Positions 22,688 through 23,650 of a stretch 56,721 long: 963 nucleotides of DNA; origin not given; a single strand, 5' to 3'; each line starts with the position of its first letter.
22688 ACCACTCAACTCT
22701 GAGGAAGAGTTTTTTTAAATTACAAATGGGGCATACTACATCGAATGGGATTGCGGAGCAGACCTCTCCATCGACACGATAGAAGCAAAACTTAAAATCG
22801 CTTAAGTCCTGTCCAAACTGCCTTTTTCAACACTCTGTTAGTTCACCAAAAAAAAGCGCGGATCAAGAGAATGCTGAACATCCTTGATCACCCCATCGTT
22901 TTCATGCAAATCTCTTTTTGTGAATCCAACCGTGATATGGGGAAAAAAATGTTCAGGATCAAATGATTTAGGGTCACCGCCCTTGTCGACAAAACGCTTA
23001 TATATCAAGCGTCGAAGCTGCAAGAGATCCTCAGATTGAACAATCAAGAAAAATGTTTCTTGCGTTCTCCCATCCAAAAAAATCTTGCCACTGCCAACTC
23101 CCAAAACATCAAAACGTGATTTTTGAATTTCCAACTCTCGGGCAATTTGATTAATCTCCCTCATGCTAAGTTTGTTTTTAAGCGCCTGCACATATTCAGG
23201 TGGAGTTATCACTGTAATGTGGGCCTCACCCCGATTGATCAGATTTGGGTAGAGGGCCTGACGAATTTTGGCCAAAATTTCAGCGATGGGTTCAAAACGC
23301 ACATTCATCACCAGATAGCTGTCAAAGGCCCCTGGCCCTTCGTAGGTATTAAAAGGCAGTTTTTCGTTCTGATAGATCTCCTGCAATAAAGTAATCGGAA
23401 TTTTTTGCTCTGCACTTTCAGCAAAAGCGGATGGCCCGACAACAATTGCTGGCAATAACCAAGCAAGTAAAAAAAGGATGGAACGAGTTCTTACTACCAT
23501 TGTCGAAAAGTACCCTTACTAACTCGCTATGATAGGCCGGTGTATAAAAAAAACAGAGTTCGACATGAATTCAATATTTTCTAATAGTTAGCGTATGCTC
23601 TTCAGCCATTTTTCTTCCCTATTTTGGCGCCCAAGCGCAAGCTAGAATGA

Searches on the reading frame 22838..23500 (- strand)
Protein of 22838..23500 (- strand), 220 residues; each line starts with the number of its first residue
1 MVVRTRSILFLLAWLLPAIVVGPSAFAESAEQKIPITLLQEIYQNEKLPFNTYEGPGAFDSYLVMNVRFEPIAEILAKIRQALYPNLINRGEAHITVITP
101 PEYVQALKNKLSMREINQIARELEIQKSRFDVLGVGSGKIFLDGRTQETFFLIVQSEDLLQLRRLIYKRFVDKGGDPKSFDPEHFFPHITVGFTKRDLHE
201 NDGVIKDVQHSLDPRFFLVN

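Call 99: search_protein_families(library=pfam, proteins=[window:22838-23500:-], max_evalue=0.0001)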
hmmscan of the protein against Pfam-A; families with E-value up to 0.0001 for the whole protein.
window:22838-23500:- (220 aa): 2 families
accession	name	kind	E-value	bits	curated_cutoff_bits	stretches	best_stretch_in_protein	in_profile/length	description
PF22547.2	2H-SAK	-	2.5e-21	76.7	27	1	63-199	3-124/124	Swiss Army Knife, 2H phosphoesterase domain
PF13563.12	2_5_RNA_ligase2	-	1.4e-10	41.9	27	1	71-212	4-133/152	2'-5' RNA ligase superfamily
